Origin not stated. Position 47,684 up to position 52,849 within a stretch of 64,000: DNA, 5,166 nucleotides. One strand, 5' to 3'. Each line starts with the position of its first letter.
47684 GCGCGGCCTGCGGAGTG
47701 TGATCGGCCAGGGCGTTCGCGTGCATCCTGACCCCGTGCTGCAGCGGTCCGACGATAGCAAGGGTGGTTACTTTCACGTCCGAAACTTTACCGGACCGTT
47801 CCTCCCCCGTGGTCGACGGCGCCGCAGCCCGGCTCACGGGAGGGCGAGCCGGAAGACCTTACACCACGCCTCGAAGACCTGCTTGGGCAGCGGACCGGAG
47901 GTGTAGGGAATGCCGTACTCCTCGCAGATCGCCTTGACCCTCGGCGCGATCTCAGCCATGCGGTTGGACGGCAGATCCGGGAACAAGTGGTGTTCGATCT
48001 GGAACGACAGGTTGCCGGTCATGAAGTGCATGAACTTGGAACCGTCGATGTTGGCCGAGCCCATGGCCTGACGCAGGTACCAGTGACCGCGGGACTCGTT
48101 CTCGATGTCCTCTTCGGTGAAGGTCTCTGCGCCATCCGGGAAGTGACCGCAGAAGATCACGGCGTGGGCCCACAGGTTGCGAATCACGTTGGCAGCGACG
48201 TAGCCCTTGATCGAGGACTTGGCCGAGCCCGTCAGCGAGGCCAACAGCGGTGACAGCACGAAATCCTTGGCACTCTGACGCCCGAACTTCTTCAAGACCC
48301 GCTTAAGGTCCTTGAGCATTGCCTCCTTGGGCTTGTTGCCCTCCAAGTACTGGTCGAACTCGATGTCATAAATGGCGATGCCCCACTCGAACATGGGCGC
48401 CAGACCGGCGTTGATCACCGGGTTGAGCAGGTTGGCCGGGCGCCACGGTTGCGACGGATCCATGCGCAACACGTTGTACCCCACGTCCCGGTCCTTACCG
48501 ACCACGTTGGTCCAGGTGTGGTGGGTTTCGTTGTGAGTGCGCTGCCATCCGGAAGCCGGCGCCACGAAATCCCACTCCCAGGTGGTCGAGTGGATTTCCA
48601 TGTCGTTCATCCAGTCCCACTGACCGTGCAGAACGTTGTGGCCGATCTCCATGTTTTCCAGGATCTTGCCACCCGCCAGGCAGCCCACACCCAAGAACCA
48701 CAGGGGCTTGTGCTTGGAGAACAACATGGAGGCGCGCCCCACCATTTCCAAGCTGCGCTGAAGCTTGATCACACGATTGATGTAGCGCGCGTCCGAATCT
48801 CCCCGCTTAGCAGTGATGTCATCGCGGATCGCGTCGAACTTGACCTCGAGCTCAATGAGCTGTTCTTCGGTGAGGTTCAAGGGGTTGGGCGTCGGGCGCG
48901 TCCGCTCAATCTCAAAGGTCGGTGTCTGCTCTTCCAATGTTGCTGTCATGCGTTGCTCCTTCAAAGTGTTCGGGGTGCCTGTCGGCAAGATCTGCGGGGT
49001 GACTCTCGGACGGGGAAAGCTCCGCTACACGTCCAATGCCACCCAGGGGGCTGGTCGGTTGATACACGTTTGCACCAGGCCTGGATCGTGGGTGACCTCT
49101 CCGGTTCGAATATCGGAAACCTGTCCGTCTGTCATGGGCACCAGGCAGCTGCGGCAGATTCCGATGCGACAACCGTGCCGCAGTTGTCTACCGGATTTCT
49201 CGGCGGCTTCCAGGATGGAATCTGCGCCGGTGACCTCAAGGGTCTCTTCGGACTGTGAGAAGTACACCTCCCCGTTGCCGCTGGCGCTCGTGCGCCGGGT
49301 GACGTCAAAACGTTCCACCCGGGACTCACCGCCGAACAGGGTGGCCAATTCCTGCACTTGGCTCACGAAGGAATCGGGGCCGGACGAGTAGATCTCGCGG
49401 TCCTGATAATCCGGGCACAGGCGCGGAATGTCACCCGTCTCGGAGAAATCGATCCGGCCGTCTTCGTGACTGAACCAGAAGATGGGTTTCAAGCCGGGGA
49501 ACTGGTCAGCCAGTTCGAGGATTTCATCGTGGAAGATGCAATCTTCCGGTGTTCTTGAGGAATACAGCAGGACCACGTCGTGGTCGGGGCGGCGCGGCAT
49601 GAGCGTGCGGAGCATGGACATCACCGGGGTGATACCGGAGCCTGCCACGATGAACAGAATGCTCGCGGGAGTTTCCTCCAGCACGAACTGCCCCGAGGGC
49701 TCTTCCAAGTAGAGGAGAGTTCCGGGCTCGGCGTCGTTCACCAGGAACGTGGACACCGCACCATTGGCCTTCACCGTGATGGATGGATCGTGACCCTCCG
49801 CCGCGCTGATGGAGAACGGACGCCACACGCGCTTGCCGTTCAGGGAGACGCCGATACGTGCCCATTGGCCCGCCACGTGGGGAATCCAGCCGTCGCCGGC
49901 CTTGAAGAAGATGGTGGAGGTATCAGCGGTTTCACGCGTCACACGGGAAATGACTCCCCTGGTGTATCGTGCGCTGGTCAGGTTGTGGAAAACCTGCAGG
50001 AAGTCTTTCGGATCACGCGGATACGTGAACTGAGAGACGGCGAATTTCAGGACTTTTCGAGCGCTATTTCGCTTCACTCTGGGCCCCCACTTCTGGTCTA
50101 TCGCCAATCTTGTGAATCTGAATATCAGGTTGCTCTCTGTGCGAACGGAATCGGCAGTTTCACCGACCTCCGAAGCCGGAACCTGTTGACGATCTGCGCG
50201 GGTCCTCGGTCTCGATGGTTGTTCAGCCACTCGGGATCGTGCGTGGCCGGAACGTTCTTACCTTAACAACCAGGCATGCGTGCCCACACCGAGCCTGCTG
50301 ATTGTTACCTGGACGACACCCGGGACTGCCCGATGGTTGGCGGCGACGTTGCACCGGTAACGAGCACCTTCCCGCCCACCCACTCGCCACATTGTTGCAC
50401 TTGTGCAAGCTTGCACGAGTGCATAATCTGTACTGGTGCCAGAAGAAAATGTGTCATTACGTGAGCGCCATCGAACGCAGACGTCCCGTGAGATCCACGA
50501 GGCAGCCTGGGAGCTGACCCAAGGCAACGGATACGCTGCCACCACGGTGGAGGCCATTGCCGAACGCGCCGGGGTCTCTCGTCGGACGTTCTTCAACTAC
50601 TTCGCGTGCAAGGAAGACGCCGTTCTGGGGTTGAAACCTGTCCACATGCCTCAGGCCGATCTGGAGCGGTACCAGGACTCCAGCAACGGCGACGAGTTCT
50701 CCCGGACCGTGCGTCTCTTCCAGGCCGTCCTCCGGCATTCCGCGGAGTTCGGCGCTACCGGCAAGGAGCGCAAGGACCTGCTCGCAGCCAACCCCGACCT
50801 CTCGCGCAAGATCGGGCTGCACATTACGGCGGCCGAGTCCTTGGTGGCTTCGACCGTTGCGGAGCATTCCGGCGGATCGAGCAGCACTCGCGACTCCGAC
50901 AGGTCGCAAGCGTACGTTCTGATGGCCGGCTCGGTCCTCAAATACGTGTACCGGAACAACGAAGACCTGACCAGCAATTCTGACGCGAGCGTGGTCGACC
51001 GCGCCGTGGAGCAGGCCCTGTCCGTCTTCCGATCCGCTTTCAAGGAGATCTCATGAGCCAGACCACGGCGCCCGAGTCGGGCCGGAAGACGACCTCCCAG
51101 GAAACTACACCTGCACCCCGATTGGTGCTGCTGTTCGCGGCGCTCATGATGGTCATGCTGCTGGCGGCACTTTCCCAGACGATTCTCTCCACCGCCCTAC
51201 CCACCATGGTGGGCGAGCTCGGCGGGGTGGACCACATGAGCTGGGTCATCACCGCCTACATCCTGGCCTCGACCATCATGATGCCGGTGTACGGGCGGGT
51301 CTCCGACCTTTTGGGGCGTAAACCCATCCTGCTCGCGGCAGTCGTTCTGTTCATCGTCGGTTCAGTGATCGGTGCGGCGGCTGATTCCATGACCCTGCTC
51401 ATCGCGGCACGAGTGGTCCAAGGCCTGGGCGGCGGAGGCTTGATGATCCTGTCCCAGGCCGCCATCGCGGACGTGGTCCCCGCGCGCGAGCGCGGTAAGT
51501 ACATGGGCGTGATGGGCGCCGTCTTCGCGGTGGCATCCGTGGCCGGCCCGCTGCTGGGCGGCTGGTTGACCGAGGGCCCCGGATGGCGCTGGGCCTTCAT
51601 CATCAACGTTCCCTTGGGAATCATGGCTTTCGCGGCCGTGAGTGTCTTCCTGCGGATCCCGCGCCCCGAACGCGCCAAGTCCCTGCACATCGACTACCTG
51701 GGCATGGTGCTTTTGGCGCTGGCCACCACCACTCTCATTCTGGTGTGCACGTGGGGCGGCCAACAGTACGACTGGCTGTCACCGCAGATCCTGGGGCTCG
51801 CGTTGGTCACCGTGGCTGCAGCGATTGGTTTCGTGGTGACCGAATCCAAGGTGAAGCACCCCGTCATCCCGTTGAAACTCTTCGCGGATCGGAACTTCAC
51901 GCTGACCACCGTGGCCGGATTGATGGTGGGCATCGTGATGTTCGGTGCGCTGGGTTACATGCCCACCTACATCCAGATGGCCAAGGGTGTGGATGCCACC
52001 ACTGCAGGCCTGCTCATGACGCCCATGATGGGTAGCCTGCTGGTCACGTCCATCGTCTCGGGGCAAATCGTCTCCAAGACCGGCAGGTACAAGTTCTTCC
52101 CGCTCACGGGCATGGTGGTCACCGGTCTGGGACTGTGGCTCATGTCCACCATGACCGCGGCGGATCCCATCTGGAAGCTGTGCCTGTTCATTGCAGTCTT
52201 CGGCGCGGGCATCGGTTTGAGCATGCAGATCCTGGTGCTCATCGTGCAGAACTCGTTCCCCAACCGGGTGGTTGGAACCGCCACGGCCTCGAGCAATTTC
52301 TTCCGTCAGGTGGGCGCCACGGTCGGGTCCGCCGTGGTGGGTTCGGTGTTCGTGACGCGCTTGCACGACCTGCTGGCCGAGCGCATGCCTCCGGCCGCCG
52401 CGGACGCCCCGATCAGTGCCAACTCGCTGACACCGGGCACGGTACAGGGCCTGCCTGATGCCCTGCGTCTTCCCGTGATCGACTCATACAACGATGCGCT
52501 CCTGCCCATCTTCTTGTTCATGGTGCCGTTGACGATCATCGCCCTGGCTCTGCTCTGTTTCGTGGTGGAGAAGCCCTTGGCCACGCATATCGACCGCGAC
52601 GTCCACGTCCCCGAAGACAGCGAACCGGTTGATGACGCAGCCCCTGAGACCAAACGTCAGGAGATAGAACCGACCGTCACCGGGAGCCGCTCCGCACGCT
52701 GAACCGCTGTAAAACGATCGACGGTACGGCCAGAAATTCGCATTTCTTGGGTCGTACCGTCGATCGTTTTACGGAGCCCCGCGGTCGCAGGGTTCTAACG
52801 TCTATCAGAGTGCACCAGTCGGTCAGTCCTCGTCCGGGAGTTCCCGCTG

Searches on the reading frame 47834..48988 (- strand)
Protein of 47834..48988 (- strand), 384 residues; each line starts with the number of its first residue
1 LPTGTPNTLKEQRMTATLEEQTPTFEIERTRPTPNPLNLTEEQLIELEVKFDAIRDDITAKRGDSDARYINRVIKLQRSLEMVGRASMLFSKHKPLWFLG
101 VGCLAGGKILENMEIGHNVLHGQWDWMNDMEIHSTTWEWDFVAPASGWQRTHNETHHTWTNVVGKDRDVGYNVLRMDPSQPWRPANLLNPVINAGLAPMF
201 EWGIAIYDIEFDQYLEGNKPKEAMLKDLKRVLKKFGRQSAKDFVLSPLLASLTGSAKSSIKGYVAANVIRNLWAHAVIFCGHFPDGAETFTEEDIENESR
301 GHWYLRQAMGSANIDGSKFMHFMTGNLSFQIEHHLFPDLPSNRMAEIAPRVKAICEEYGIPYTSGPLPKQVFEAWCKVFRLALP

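Call 90: search_protein_families(library=pfam, proteins=[window:47834-48988:-], max_evalue=0.0001)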
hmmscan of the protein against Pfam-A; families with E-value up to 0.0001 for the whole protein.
window:47834-48988:- (384 aa): 1 family
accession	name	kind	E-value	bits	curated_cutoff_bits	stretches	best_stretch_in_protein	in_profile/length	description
PF00487.30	FA_desaturase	-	4.9e-27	95.7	29.7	1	97-364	3-251/253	Fatty acid desaturase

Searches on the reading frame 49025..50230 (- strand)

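Call 90: search_protein_families(library=pfam, proteins=[window:49025-50230:-], max_evalue=0.0001)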
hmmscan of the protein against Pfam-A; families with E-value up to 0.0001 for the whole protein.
window:49025-50230:- (401 aa): 2 families
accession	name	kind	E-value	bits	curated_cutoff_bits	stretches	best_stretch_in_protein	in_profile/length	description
PF00111.32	Fer2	-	3.8e-09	36.8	21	1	326-389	5-72/77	2Fe-2S iron-sulfur cluster binding domain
PF00175.26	NAD_binding_1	-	3.5e-08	34.5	22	1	193-251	1-61/109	Oxidoreductase NAD-binding domain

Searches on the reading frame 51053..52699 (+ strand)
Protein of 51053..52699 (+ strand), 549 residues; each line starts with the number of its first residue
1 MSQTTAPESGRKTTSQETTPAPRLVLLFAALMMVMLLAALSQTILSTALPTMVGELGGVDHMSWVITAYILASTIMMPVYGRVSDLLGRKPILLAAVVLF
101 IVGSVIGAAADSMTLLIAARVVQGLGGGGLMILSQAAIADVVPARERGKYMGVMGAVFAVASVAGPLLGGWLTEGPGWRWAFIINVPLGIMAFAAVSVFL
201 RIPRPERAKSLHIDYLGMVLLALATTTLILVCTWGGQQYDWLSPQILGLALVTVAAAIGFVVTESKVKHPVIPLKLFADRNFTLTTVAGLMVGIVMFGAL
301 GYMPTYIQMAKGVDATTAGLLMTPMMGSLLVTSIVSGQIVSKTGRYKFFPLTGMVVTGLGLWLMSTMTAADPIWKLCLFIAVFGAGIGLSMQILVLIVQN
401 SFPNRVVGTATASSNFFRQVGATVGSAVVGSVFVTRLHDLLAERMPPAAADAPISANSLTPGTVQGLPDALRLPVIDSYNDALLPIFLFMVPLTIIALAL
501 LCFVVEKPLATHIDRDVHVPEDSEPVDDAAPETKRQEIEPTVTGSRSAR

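Call 90: search_protein_families(library=pfam, proteins=[window:51053-52699:+], max_evalue=0.0001)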
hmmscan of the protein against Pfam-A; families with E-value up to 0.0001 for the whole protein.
window:51053-52699:+ (549 aa): 3 families
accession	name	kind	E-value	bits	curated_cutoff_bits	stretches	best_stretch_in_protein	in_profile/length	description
PF07690.21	MFS_1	-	3.5e-60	204.2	33.4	1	31-425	1-346/347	Major Facilitator Superfamily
PF06609.19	TRI12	-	8.3e-18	64.6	23.2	1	21-285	39-315/599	Fungal trichothecene efflux pump (TRI12)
PF00083.30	Sugar_tr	-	2.6e-12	46.8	22.3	1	61-196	47-188/452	Sugar (and other) transporter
